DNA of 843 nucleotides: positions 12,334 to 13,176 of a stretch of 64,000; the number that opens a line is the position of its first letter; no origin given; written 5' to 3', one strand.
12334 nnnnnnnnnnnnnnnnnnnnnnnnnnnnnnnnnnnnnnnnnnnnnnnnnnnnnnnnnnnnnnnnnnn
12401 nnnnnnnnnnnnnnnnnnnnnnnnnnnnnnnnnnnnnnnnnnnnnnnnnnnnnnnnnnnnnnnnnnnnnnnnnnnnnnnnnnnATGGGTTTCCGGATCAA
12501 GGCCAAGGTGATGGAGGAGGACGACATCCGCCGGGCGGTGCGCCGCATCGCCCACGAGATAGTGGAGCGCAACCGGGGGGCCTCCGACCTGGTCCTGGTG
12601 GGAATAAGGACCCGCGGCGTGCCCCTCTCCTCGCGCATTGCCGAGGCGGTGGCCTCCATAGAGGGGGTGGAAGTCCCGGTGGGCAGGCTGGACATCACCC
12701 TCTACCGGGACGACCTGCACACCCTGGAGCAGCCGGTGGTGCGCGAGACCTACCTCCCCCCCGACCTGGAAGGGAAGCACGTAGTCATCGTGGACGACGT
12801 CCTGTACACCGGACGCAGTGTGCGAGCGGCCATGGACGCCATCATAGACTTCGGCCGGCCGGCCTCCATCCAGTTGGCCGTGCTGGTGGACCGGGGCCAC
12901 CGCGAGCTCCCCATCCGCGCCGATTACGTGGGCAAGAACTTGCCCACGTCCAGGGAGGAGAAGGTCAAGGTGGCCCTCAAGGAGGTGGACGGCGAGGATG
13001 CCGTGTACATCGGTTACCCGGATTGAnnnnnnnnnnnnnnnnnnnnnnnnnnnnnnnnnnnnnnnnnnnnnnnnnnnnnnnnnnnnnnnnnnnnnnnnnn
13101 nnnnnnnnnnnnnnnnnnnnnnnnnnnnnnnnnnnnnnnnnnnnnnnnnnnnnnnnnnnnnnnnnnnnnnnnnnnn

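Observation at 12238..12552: PyrR attenuator followed by a tandem duplication of the pyrR 5' end that creates a 39-codon uORF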

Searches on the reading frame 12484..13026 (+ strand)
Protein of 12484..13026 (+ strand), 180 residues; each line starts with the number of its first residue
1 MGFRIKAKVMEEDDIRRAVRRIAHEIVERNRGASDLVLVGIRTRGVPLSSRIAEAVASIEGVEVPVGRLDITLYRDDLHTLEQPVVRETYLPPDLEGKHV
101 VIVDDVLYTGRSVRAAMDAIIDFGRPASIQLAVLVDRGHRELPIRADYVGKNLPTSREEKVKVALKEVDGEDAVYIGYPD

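Call 9: search_protein_families(library=pfam, proteins=[window:12484-13026:+])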
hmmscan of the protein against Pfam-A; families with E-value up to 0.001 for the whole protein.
window:12484-13026:+ (180 aa): 2 families
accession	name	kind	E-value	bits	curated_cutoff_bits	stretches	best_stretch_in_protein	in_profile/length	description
PF00156.33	Pribosyltran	-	1.4e-25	89.9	26.3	1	15-154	11-144/158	Phosphoribosyl transferase domain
PF14681.12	UPRTase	-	5.5e-06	26.4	27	1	71-135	96-159/206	Uracil phosphoribosyltransferase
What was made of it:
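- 12484..13026 (+): pyrR, 180 aa, bifunctional regulator / uracil phosphoribosyltransferase. Pfam PF00156 at 1.4e-25 (call 9).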

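Call 10: find_encoding_contigs(protein=window:12484-13026:+, flank=3000, max_places=10)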
Protein window:12484-13026:+ (180 aa): 2 contigs read that carry it; 1 place shown.
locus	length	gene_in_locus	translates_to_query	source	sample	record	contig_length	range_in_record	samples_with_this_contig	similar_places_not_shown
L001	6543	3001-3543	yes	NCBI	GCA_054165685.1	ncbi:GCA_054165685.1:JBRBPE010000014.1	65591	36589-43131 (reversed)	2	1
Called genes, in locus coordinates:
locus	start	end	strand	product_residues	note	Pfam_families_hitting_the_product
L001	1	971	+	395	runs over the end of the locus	PF01321:Creatinase_N, PF00557:Peptidase_M24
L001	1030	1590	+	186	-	PF08207:EFP_N, PF01132:EFP, PF09285:Elong-fact-P_C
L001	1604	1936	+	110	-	PF03780:Asp23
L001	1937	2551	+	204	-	PF01029:NusB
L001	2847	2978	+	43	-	-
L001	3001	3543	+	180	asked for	PF00156:Pribosyltran, PF14681:UPRTase (weak)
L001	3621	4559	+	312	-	PF02729:OTCace_N, PF00185:OTCace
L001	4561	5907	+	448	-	PF01979:Amidohydro_1, PF07969:Amidohydro_3 (faint), PF12890:DHOase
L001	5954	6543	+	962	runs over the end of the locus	PF25596:CPSase_L_D1, PF02222:ATP-grasp (weak), PF02786:CPSase_L_D2, PF02142:MGS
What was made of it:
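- The source is a draft assembly of 65-kb contigs (call 10).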

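Call 11: find_related_loci(query=window:12484-13026:+, collection=genome_contigs, flank=3000)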
Query window:12484-13026:+ (180 aa) in genome_contigs; peptide patterns used: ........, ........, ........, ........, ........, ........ (x = any residue, [..] = any of these).
600 stretches matched a pattern (row limit reached: there are more); 578 encode a relative of the query (tblastn E <= 1e-3); the best 80 are kept; 80 distinct loci.
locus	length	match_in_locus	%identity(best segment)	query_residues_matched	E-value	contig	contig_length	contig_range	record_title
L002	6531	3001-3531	79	1-177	2e-87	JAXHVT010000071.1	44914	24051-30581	MAG: Actinomycetota bacterium isolate MAG84_tar_biofilm MAG84_71, whole genome shotgun sequence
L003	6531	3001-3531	66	1-176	1e-72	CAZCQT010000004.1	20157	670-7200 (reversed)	MAG TPA_asm: uncultured Moorellales bacterium isolate binchicken_co173_65 genome assembly, contig: NODE_9063_length_2015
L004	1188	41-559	65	3-174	1e-76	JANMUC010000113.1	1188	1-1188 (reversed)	MAG: Deinococcales bacterium isolate SOY_29_concoct_239_sub SOY_29_k141_29376, whole genome shotgun sequence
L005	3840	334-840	69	9-176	2e-71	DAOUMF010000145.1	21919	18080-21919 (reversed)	MAG TPA_asm: Dehalococcoidia bacterium isolate W31_80 k127_77637, whole genome shotgun sequence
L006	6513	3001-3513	62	6-176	3e-71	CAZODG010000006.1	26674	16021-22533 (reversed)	MAG TPA_asm: uncultured Actinomycetota bacterium isolate SRP178699_co1_615 genome assembly, contig: NODE_2009_length_266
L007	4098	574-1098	66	3-176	3e-71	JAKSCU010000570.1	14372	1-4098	MAG: Bacillota bacterium isolate MAG.313 k141_6954802, whole genome shotgun sequence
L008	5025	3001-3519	65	5-176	7e-71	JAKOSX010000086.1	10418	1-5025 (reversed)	MAG: Bacillota bacterium isolate all_metabat.182_sub k201_554862, whole genome shotgun sequence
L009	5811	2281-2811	63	2-177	6e-71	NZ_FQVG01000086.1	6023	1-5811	Caloramator proteoclasticus DSM 10124, whole genome shotgun sequence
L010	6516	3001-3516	63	6-176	2e-70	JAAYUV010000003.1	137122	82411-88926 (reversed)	MAG: Peptococcaceae bacterium isolate AS27yjCOA_185 66588_AS27, whole genome shotgun sequence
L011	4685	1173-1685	64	6-176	2e-70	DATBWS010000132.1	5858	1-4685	MAG TPA_asm: Candidatus Hydromicrobium sp. isolate SMAG_U7547 k141_674311, whole genome shotgun sequence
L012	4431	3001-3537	64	1-177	3e-70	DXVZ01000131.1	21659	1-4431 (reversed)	MAG TPA_asm: Phascolarctobacterium sp. isolate HRGM_Genome_3486 HRGM_Genome_3486_131, whole genome shotgun sequence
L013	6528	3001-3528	64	2-176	9e-70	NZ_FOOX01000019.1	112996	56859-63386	Desulfotruncus arcticus DSM 17038, whole genome shotgun sequence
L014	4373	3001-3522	63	1-171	1e-69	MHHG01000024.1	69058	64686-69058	MAG: Omnitrophica WOR_2 bacterium RIFOXYA2_FULL_38_17 rifoxya2_full_scaffold_233, whole genome shotgun sequence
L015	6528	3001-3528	63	2-176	7e-70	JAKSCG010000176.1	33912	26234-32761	MAG: Halanaerobiales bacterium isolate MAG.272 k141_4707718, whole genome shotgun sequence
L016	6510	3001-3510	65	6-174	7e-70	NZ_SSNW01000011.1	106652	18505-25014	Deinococcus sp. Arct2-2 NODE_11_length_106652_cov_637.165549, whole genome shotgun sequence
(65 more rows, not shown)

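Call 16: list_cluster_members(proteins=[window:12484-13026:+, window:12330-12461:+])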
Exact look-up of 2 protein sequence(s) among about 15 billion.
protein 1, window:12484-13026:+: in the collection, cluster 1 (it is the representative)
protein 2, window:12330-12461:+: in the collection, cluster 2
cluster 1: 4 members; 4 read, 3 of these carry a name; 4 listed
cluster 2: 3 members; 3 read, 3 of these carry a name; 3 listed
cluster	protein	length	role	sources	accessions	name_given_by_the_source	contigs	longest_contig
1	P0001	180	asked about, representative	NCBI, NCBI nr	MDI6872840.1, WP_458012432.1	bifunctional pyr operon transcriptional regulator/uracil phosphoribosyltransferase PyrR ...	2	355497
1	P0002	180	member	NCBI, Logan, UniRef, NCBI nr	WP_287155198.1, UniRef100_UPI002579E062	bifunctional pyr operon transcriptional regulator/uracil phosphoribosyltransferase PyrR ...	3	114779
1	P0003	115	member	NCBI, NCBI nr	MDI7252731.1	MAG: bifunctional pyr operon transcriptional regulator/uracil phosphoribosyltransferase ... | bifunctional pyr operon transcriptional regulator/uracil phosphoribosyltransferase PyrR ...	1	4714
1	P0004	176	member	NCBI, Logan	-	-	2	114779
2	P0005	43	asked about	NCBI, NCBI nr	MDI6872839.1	MAG: hypothetical protein QME84_00925 [Actinomycetota bacterium] | hypothetical protein [Actinomycetota bacterium]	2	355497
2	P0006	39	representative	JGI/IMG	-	hypothetical protein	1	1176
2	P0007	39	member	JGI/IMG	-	hypothetical protein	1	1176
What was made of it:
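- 12484..13026 (+): NCBI names the identical protein PyrR (call 16).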

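Call 18: find_encoding_contigs(protein=P0002, flank=3000, max_places=10)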
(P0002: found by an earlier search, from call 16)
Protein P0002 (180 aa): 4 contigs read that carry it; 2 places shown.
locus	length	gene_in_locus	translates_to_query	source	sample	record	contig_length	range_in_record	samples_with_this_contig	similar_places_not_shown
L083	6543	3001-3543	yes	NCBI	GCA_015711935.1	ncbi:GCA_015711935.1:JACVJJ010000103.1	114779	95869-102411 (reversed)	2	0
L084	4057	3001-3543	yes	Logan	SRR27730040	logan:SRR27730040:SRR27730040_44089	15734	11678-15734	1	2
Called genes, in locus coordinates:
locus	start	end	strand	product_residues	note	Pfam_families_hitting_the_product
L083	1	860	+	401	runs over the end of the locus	PF01321:Creatinase_N, PF00557:Peptidase_M24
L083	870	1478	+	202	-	PF08207:EFP_N, PF01132:EFP, PF09285:Elong-fact-P_C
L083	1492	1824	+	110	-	PF03780:Asp23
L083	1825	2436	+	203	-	PF01029:NusB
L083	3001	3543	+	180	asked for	PF00156:Pribosyltran, PF14681:UPRTase (weak)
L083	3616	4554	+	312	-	PF02729:OTCace_N, PF00185:OTCace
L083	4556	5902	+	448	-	PF01979:Amidohydro_1, PF07969:Amidohydro_3 (faint), PF12890:DHOase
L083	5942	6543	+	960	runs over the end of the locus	PF25596:CPSase_L_D1, PF02222:ATP-grasp (faint), PF02786:CPSase_L_D2, PF02142:MGS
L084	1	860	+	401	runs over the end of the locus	PF01321:Creatinase_N, PF00557:Peptidase_M24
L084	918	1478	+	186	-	PF08207:EFP_N, PF01132:EFP, PF09285:Elong-fact-P_C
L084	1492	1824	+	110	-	PF03780:Asp23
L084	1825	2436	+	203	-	PF01029:NusB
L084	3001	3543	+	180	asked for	PF00156:Pribosyltran, PF14681:UPRTase (weak)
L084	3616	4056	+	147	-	?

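Call 23: find_encoding_contigs(protein=P0006, flank=3000, max_places=10)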
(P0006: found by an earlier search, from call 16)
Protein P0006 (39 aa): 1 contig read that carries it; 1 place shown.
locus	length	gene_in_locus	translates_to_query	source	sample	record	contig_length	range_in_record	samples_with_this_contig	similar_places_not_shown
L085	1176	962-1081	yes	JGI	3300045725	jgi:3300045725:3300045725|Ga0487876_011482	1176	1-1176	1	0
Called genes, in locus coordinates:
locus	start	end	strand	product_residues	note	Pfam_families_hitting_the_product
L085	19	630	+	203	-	PF01029:NusB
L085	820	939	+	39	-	-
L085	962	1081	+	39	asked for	-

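Call 29: find_related_loci(query=window:12484-13026:+, collection=metagenome_contigs, flank=1500)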
Query window:12484-13026:+ (180 aa) in metagenome_contigs; peptide patterns used: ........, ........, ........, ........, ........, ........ (x = any residue, [..] = any of these).
600 stretches matched a pattern (row limit reached: there are more); 537 encode a relative of the query (tblastn E <= 1e-3); the best 80 are kept; 80 distinct loci.
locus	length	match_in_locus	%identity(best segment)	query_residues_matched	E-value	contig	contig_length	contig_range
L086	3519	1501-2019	70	4-176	5e-74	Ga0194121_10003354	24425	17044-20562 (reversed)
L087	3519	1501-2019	68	4-176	1e-73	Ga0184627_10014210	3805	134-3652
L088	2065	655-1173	65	3-174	1e-75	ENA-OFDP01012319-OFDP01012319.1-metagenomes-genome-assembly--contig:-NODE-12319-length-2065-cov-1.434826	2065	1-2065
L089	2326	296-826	64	1-176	6e-73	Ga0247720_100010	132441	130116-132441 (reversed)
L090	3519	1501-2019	66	6-177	2e-72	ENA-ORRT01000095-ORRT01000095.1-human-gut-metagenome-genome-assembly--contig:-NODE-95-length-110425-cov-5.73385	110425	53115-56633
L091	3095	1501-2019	66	4-176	2e-72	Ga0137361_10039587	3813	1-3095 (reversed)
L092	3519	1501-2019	66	6-177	2e-72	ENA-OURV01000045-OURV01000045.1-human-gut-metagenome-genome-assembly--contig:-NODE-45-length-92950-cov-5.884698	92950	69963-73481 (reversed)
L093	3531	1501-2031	63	1-176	7e-72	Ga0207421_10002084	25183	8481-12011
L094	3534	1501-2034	64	1-177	8e-72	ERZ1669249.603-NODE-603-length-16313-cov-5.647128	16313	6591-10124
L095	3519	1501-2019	66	6-177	2e-71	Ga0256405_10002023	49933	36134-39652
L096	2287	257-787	64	2-176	1e-71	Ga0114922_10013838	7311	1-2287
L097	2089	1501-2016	65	6-176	1e-71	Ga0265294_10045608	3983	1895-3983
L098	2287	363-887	63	3-176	2e-72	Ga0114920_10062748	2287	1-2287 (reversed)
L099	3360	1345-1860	65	6-176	8e-71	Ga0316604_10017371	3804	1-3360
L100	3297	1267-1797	59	1-177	5e-71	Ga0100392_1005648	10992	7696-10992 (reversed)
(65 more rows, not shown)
